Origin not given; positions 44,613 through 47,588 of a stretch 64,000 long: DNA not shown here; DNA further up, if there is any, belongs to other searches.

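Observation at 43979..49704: Stand-alone NuoE-F-G-like module with a silent FDH-fold subunit and a dedicated FNR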

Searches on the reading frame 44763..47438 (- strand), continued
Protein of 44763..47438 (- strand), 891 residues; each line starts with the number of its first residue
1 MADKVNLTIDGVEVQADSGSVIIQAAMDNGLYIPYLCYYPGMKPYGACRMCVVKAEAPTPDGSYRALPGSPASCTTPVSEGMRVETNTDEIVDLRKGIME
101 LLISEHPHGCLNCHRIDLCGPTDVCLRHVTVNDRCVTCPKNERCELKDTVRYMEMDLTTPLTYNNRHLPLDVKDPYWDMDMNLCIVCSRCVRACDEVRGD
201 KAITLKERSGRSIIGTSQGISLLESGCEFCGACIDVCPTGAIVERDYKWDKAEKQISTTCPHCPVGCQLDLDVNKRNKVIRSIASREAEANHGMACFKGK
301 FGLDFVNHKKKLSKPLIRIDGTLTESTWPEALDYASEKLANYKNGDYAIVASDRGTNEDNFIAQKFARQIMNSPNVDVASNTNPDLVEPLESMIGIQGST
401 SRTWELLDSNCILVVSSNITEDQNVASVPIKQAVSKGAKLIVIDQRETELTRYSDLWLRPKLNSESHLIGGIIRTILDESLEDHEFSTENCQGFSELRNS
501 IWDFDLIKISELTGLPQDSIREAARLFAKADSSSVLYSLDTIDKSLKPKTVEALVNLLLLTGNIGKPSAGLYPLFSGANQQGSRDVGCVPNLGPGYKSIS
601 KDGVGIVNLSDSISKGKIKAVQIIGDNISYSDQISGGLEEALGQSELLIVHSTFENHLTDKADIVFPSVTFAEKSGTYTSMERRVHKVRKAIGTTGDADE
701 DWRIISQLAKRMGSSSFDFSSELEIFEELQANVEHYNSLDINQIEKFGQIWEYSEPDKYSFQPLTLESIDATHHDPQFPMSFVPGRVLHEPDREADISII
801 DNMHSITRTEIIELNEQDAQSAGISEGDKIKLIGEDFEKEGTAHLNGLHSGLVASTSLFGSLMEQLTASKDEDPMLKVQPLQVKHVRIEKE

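Call 7: find_homologous_proteins(query=window:44763-47438:-, max_evalue=1e-30)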
Query window:44763-47438:- (891 aa): 4938 proteins with E <= 1e-30 among 8000 candidates; the best 120 are listed.
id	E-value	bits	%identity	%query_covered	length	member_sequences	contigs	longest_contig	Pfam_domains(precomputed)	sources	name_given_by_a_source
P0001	0.0e+0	2049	100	100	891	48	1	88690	PF13510.12,PF10588.15,PF00384.28,PF00037.33,PF12838.13,PF22117.3,PF04879.22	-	-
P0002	0.0e+0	1865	89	100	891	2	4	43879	PF13510.12,PF10588.15,PF00384.28,PF00037.33,PF12838.13,PF22117.3,PF04879.22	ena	-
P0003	0.0e+0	1554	72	100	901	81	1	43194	PF13510.12,PF10588.15,PF00384.28,PF12838.13,PF22117.3,PF04879.22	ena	-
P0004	0.0e+0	1486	69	100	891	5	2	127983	PF13510.12,PF10588.15,PF00384.28,PF00037.33,PF12838.13,PF22117.3,PF04879.22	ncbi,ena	-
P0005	0.0e+0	1478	69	100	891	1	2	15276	PF13510.12,PF10588.15,PF00384.28,PF00037.33,PF12838.13,PF22117.3,PF04879.22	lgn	-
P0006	0.0e+0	1408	68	100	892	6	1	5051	PF13510.12,PF10588.15,PF00384.28,PF00037.33,PF12838.13,PF22117.3,PF04879.22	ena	-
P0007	0.0e+0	1402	67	100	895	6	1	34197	PF13510.12,PF10588.15,PF00384.28,PF00037.33,PF01568.28,PF12838.13,PF22117.3,PF04879.22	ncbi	-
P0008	0.0e+0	1401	66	100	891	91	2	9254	PF13510.12,PF10588.15,PF00384.28,PF00037.33,PF12838.13,PF22117.3,PF04879.22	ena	-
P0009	0.0e+0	1397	65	100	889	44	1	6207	PF13510.12,PF10588.15,PF00384.28,PF00037.33,PF12838.13,PF22117.3,PF04879.22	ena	-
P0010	0.0e+0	1393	66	100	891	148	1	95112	PF13510.12,PF10588.15,PF00384.28,PF00037.33,PF01568.28,PF12838.13,PF22117.3,PF04879.22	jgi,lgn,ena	-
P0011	0.0e+0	1393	66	100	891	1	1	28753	PF13510.12,PF10588.15,PF00384.28,PF00037.33,PF01568.28,PF12838.13,PF22117.3,PF04879.22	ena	-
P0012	0.0e+0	1389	66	100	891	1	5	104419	PF13510.12,PF10588.15,PF00384.28,PF00037.33,PF01568.28,PF12838.13,PF22117.3,PF04879.22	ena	-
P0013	0.0e+0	1389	66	100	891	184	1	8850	PF13510.12,PF10588.15,PF00384.28,PF00037.33,PF01568.28,PF12838.13,PF22117.3,PF04879.22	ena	-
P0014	0.0e+0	1389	66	100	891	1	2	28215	PF13510.12,PF10588.15,PF00384.28,PF00037.33,PF01568.28,PF12838.13,PF22117.3,PF04879.22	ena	-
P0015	0.0e+0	1389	66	100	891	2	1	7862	PF13510.12,PF10588.15,PF00384.28,PF00037.33,PF01568.28,PF12838.13,PF22117.3,PF04879.22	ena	-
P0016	0.0e+0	1389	66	100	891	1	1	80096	PF13510.12,PF10588.15,PF00384.28,PF00037.33,PF01568.28,PF12838.13,PF22117.3,PF04879.22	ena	-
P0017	0.0e+0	1389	66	100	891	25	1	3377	PF13510.12,PF10588.15,PF00384.28,PF00037.33,PF01568.28,PF12838.13,PF22117.3,PF04879.22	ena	-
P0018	0.0e+0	1389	66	100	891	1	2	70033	PF13510.12,PF10588.15,PF00384.28,PF00037.33,PF12838.13,PF22117.3,PF04879.22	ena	-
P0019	0.0e+0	1388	66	100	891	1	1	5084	PF13510.12,PF10588.15,PF00384.28,PF00037.33,PF01568.28,PF12838.13,PF22117.3,PF04879.22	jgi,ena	-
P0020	0.0e+0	1388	66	100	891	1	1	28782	PF13510.12,PF10588.15,PF00384.28,PF00037.33,PF01568.28,PF12838.13,PF22117.3,PF04879.22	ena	-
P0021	0.0e+0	1380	65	100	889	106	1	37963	PF13510.12,PF10588.15,PF00384.28,PF00037.33,PF01568.28,PF12838.13,PF22117.3,PF04879.22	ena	-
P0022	0.0e+0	1376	66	100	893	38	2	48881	PF13510.12,PF10588.15,PF00384.28,PF00037.33,PF12838.13,PF22117.3,PF04879.22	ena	-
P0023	0.0e+0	1371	65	100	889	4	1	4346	PF13510.12,PF10588.15,PF00384.28,PF00037.33,PF12838.13,PF22117.3,PF04879.22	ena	-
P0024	0.0e+0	1368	68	96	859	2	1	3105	PF13510.12,PF10588.15,PF00384.28,PF00037.33,PF12838.13,PF22117.3,PF04879.22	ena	-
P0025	0.0e+0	1349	65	100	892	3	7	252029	PF13510.12,PF10588.15,PF00384.28,PF00037.33,PF12838.13,PF22117.3,PF04879.22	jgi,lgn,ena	jgi:predicted molibdopterin-dependent oxidoreductase YjgC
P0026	0.0e+0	1335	63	100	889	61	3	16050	PF13510.12,PF10588.15,PF00384.28,PF00037.33,PF12838.13,PF22117.3,PF04879.22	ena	-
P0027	0.0e+0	1331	62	100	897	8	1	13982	PF13510.12,PF10588.15,PF00384.28,PF00037.33,PF12838.13,PF22117.3,PF04879.22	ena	-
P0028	0.0e+0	1329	63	100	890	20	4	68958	PF14697.12,PF13510.12,PF10588.15,PF00384.28,PF00037.33,PF12838.13,PF22117.3,PF13187.12,PF04879.22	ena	-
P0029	0.0e+0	1318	61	100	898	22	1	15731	PF13510.12,PF10588.15,PF00384.28,PF00037.33,PF12838.13,PF22117.3,PF04879.22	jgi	-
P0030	0.0e+0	1305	63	100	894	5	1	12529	PF13510.12,PF10588.15,PF00384.28,PF00037.33,PF12838.13,PF22117.3,PF04879.22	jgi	jgi:predicted molibdopterin-dependent oxidoreductase YjgC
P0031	0.0e+0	1300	61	100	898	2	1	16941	PF14697.12,PF13510.12,PF10588.15,PF00384.28,PF00037.33,PF12838.13,PF22117.3,PF04879.22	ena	-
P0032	0.0e+0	1288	61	100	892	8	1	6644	PF13510.12,PF10588.15,PF00384.28,PF00037.33,PF12838.13,PF22117.3,PF13187.12,PF04879.22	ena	-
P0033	0.0e+0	1287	61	100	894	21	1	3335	PF13510.12,PF10588.15,PF00384.28,PF00037.33,PF12838.13,PF22117.3,PF04879.22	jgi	-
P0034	0.0e+0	1286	61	100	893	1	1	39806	PF13510.12,PF10588.15,PF00384.28,PF00037.33,PF12838.13,PF22117.3,PF04879.22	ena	-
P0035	0.0e+0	1201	57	100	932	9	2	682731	PF13510.12,PF10588.15,PF00384.28,PF01568.28,PF12838.13,PF22117.3,PF04879.22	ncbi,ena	-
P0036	0.0e+0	1197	63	91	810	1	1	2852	PF10588.15,PF00384.28,PF00037.33,PF01568.28,PF12838.13,PF22117.3,PF04879.22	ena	-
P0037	0.0e+0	1193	63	91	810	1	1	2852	PF00384.28,PF00037.33,PF01568.28,PF12838.13,PF22117.3,PF04879.22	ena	-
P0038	0.0e+0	1192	56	100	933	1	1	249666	PF14697.12,PF13510.12,PF10588.15,PF00384.28,PF01568.28,PF12838.13,PF22117.3,PF04879.22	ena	-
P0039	0.0e+0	1191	55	100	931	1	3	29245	PF13510.12,PF10588.15,PF00384.28,PF01568.28,PF12838.13,PF22117.3,PF04879.22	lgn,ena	-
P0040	0.0e+0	1188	56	100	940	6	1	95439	PF13510.12,PF10588.15,PF00384.28,PF01568.28,PF12838.13,PF22117.3,PF04879.22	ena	-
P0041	0.0e+0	1186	56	100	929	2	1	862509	PF13510.12,PF10588.15,PF00384.28,PF01568.28,PF12838.13,PF22117.3,PF04879.22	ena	-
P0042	0.0e+0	1186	82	67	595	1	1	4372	PF13510.12,PF10588.15,PF00384.28,PF00037.33,PF12838.13,PF22117.3,PF04879.22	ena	-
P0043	0.0e+0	1172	56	100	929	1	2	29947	PF13510.12,PF10588.15,PF00384.28,PF01568.28,PF12838.13,PF22117.3,PF04879.22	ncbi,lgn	-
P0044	0.0e+0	1168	56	100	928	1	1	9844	PF13510.12,PF10588.15,PF00384.28,PF01568.28,PF12838.13,PF22117.3,PF04879.22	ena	-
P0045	0.0e+0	1168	55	100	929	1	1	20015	PF13510.12,PF10588.15,PF00384.28,PF01568.28,PF12838.13,PF22117.3,PF04879.22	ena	-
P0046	0.0e+0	1166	56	100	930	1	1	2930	PF13510.12,PF10588.15,PF00384.28,PF01568.28,PF12838.13,PF22117.3,PF04879.22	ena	-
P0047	0.0e+0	1165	54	100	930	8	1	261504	PF13510.12,PF10588.15,PF00384.28,PF01568.28,PF12838.13,PF22117.3,PF04879.22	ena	-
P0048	0.0e+0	1164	55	100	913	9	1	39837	PF13510.12,PF10588.15,PF00384.28,PF01568.28,PF12838.13,PF22117.3,PF04879.22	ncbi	-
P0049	0.0e+0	1164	56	100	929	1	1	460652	PF13510.12,PF10588.15,PF00384.28,PF01568.28,PF12838.13,PF22117.3,PF04879.22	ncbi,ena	-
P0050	0.0e+0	1161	54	100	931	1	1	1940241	PF13510.12,PF10588.15,PF00384.28,PF01568.28,PF12838.13,PF22117.3,PF04879.22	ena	-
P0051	0.0e+0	1158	55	100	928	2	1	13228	PF13510.12,PF10588.15,PF00384.28,PF01568.28,PF12838.13,PF22117.3,PF04879.22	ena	-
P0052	0.0e+0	1157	55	100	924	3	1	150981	PF13510.12,PF10588.15,PF00384.28,PF01568.28,PF12838.13,PF22117.3,PF04879.22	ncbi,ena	-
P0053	0.0e+0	1157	55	100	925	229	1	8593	PF13510.12,PF10588.15,PF00384.28,PF00111.33,PF01568.28,PF12838.13,PF22117.3,PF13187.12,PF04879.22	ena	-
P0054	0.0e+0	1157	55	100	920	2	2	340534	PF13510.12,PF10588.15,PF00384.28,PF00111.33,PF01568.28,PF12838.13,PF22117.3,PF04879.22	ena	-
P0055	0.0e+0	1156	55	100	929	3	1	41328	PF13510.12,PF10588.15,PF00384.28,PF01568.28,PF12838.13,PF22117.3,PF04879.22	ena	-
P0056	0.0e+0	1155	55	100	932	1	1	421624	PF13510.12,PF10588.15,PF00384.28,PF01568.28,PF12838.13,PF22117.3,PF04879.22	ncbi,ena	-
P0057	0.0e+0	1155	55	100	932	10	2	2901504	PF13510.12,PF10588.15,PF00384.28,PF01568.28,PF12838.13,PF22117.3,PF04879.22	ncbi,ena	-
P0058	0.0e+0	1154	56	100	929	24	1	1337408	PF13510.12,PF10588.15,PF00384.28,PF01568.28,PF12838.13,PF22117.3,PF04879.22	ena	-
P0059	0.0e+0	1153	54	100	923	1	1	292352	PF14697.12,PF13510.12,PF10588.15,PF00384.28,PF00111.33,PF01568.28,PF12838.13,PF22117.3,PF04879.22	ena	-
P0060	0.0e+0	1153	55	100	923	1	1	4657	PF13510.12,PF10588.15,PF00384.28,PF00111.33,PF01568.28,PF12838.13,PF22117.3,PF04879.22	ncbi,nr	ncbi:MAG: molybdopterin-dependent oxidoreductase [Chloroflexi bacterium]|nr:molybdopterin-dependent 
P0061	0.0e+0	1152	54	100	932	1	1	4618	PF13510.12,PF10588.15,PF00384.28,PF01568.28,PF12838.13,PF22117.3,PF04879.22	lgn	-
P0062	0.0e+0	1152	54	100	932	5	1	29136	PF13510.12,PF10588.15,PF00384.28,PF01568.28,PF12838.13,PF22117.3,PF04879.22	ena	-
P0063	0.0e+0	1152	55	100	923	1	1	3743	PF13510.12,PF10588.15,PF00384.28,PF00111.33,PF01568.28,PF12838.13,PF22117.3,PF04879.22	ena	-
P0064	0.0e+0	1152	56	100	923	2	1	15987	PF13510.12,PF10588.15,PF00384.28,PF00111.33,PF01568.28,PF12838.13,PF22117.3,PF04879.22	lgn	-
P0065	0.0e+0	1151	54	100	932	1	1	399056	PF13510.12,PF10588.15,PF00384.28,PF01568.28,PF12838.13,PF22117.3,PF04879.22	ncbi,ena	-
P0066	0.0e+0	1150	55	100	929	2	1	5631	PF13510.12,PF10588.15,PF00384.28,PF00037.33,PF01568.28,PF12838.13,PF22117.3,PF04879.22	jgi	-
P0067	0.0e+0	1150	55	100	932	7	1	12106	PF13510.12,PF10588.15,PF00384.28,PF01568.28,PF12838.13,PF22117.3,PF04879.22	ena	-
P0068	0.0e+0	1150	55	100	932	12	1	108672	PF13510.12,PF10588.15,PF00384.28,PF01568.28,PF12838.13,PF22117.3,PF04879.22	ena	-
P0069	0.0e+0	1149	55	100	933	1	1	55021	PF13510.12,PF10588.15,PF00384.28,PF01568.28,PF12838.13,PF22117.3,PF04879.22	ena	-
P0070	0.0e+0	1149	55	100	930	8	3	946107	PF13510.12,PF10588.15,PF00384.28,PF01568.28,PF12838.13,PF22117.3,PF04879.22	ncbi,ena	-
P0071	0.0e+0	1148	55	100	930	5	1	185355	PF13510.12,PF10588.15,PF00384.28,PF01568.28,PF12838.13,PF22117.3,PF04879.22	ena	-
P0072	0.0e+0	1148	55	100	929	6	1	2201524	PF13510.12,PF10588.15,PF00384.28,PF01568.28,PF12838.13,PF22117.3,PF04879.22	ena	-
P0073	0.0e+0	1148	54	100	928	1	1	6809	PF14697.12,PF13510.12,PF10588.15,PF00384.28,PF01568.28,PF12838.13,PF22117.3,PF04879.22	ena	-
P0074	0.0e+0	1148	55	100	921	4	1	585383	PF13510.12,PF10588.15,PF00384.28,PF00111.33,PF01568.28,PF12838.13,PF22117.3,PF04879.22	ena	-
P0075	0.0e+0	1148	54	99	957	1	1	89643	PF13510.12,PF10588.15,PF00384.28,PF01568.28,PF12838.13,PF22117.3,PF04879.22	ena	-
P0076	0.0e+0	1147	55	100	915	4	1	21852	PF13510.12,PF10588.15,PF00384.28,PF00111.33,PF01568.28,PF12838.13,PF22117.3,PF04879.22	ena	-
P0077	0.0e+0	1147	55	100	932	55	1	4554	PF13510.12,PF10588.15,PF00384.28,PF01568.28,PF12838.13,PF22117.3,PF04879.22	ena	-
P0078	0.0e+0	1147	54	100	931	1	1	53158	PF13510.12,PF10588.15,PF00384.28,PF01568.28,PF12838.13,PF22117.3,PF04879.22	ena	-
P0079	0.0e+0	1147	55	100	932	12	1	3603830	PF13510.12,PF10588.15,PF00384.28,PF01568.28,PF12838.13,PF22117.3,PF04879.22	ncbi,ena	-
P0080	0.0e+0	1147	54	100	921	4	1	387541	PF13510.12,PF10588.15,PF00384.28,PF00111.33,PF01568.28,PF12838.13,PF22117.3,PF04879.22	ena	-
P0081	0.0e+0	1146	54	100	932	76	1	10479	PF13510.12,PF10588.15,PF00384.28,PF01568.28,PF12838.13,PF22117.3,PF04879.22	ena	-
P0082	0.0e+0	1146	54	100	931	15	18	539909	PF13510.12,PF10588.15,PF00384.28,PF01568.28,PF12838.13,PF22117.3,PF04879.22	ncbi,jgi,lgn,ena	jgi:predicted molibdopterin-dependent oxidoreductase YjgC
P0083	0.0e+0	1145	54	100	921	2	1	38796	PF13510.12,PF10588.15,PF00384.28,PF00111.33,PF01568.28,PF12838.13,PF22117.3,PF04879.22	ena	-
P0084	0.0e+0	1144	55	100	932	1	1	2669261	PF13510.12,PF10588.15,PF00384.28,PF01568.28,PF12838.13,PF22117.3,PF04879.22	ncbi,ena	-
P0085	0.0e+0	1144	54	100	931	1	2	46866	PF13510.12,PF10588.15,PF00384.28,PF01568.28,PF12838.13,PF22117.3,PF04879.22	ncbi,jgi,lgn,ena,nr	ncbi:MAG: molybdopterin-dependent oxidoreductase [Chloroflexi bacterium]|nr:molybdopterin-dependent 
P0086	0.0e+0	1142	55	100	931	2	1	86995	PF13510.12,PF10588.15,PF00384.28,PF01568.28,PF22117.3,PF04879.22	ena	-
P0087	0.0e+0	1142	54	100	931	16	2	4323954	PF13510.12,PF10588.15,PF00384.28,PF01568.28,PF12838.13,PF22117.3,PF04879.22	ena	-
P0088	0.0e+0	1141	55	100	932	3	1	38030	PF13510.12,PF10588.15,PF00384.28,PF01568.28,PF12838.13,PF22117.3,PF04879.22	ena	-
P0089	0.0e+0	1141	55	100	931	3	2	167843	PF13510.12,PF10588.15,PF00384.28,PF01568.28,PF12838.13,PF22117.3,PF04879.22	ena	-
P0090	0.0e+0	1141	53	100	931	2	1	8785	PF13510.12,PF10588.15,PF00384.28,PF00037.33,PF01568.28,PF12838.13,PF22117.3,PF04879.22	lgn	-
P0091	0.0e+0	1141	55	100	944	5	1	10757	PF13510.12,PF10588.15,PF00384.28,PF01568.28,PF12838.13,PF22117.3,PF04879.22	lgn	-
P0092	0.0e+0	1140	55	100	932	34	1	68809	PF13510.12,PF10588.15,PF00384.28,PF01568.28,PF12838.13,PF22117.3,PF04879.22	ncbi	-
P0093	0.0e+0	1140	55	100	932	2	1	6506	PF13510.12,PF10588.15,PF00384.28,PF01568.28,PF12838.13,PF22117.3,PF04879.22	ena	-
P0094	0.0e+0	1140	55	100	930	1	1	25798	PF13510.12,PF10588.15,PF00384.28,PF00037.33,PF01568.28,PF12838.13,PF22117.3,PF04879.22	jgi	jgi:predicted molibdopterin-dependent oxidoreductase YjgC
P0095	0.0e+0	1140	55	100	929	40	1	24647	PF13510.12,PF10588.15,PF00384.28,PF01568.28,PF12838.13,PF22117.3,PF04879.22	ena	-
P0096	0.0e+0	1140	53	100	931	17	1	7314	PF13510.12,PF10588.15,PF00384.28,PF01568.28,PF12838.13,PF22117.3,PF04879.22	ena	-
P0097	0.0e+0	1140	55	100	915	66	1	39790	PF13510.12,PF10588.15,PF00384.28,PF01568.28,PF12838.13,PF22117.3,PF04879.22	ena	-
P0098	0.0e+0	1139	54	100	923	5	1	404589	PF13510.12,PF10588.15,PF00384.28,PF01568.28,PF12838.13,PF22117.3,PF04879.22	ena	-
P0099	0.0e+0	1139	54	100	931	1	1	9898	PF13510.12,PF10588.15,PF00384.28,PF01568.28,PF12838.13,PF22117.3,PF04879.22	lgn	-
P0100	0.0e+0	1139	54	100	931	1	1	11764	PF13510.12,PF10588.15,PF00384.28,PF01568.28,PF12838.13,PF22117.3,PF04879.22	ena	-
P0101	0.0e+0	1139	54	100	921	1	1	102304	PF13510.12,PF10588.15,PF00384.28,PF00111.33,PF01568.28,PF12838.13,PF22117.3,PF04879.22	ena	-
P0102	0.0e+0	1139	54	100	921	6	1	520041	PF13510.12,PF10588.15,PF00384.28,PF01568.28,PF12838.13,PF22117.3,PF04879.22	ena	-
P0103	0.0e+0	1138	54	100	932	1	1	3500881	PF13510.12,PF10588.15,PF00384.28,PF01568.28,PF12838.13,PF22117.3,PF04879.22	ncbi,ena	-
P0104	0.0e+0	1138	54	100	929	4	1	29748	PF13510.12,PF10588.15,PF00384.28,PF01568.28,PF12838.13,PF22117.3,PF04879.22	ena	-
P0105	0.0e+0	1138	54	100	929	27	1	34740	PF13510.12,PF10588.15,PF00384.28,PF01568.28,PF12838.13,PF22117.3,PF04879.22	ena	-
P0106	0.0e+0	1138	54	100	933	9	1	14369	PF13510.12,PF10588.15,PF00384.28,PF01568.28,PF12838.13,PF22117.3,PF04879.22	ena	-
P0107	0.0e+0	1136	54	100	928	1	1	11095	PF13510.12,PF10588.15,PF00384.28,PF00111.33,PF01568.28,PF12838.13,PF22117.3,PF04879.22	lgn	-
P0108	0.0e+0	1136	55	100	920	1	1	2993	PF13510.12,PF10588.15,PF00384.28,PF00111.33,PF01568.28,PF12838.13,PF22117.3,PF04879.22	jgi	jgi:predicted molibdopterin-dependent oxidoreductase YjgC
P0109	0.0e+0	1135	54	100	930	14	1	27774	PF13510.12,PF10588.15,PF00384.28,PF01568.28,PF22117.3,PF04879.22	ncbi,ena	-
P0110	0.0e+0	1135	54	100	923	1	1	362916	PF13510.12,PF10588.15,PF00384.28,PF00037.33,PF01568.28,PF12838.13,PF22117.3,PF04879.22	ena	-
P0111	0.0e+0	1134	54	100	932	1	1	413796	PF13510.12,PF10588.15,PF00384.28,PF01568.28,PF12838.13,PF22117.3,PF04879.22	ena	-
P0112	0.0e+0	1134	54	100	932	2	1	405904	PF13510.12,PF10588.15,PF00384.28,PF01568.28,PF12838.13,PF22117.3,PF04879.22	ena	-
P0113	0.0e+0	1134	54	100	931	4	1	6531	PF13510.12,PF10588.15,PF00384.28,PF01568.28,PF22117.3,PF04879.22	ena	-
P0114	0.0e+0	1134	54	100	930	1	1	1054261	PF13510.12,PF10588.15,PF00384.28,PF01568.28,PF12838.13,PF22117.3,PF04879.22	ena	-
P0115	0.0e+0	1133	54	100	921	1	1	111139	PF13510.12,PF10588.15,PF00384.28,PF00111.33,PF01568.28,PF12838.13,PF22117.3,PF04879.22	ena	-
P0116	0.0e+0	1133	56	99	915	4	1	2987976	PF13510.12,PF10588.15,PF00384.28,PF01568.28,PF12838.13,PF22117.3,PF04879.22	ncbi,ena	-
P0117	0.0e+0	1133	54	100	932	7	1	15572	PF13510.12,PF10588.15,PF00384.28,PF00037.33,PF01568.28,PF12838.13,PF22117.3,PF04879.22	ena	-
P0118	0.0e+0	1132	53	100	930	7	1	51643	PF13510.12,PF10588.15,PF00384.28,PF01568.28,PF12838.13,PF22117.3,PF04879.22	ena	-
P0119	0.0e+0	1132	55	100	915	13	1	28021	PF13510.12,PF10588.15,PF00384.28,PF01568.28,PF12838.13,PF22117.3,PF04879.22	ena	-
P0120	0.0e+0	1132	54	100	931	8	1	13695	PF13510.12,PF10588.15,PF00384.28,PF01568.28,PF12838.13,PF22117.3,PF04879.22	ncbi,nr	ncbi:MAG: molybdopterin-dependent oxidoreductase [Chloroflexi bacterium]|nr:molybdopterin-dependent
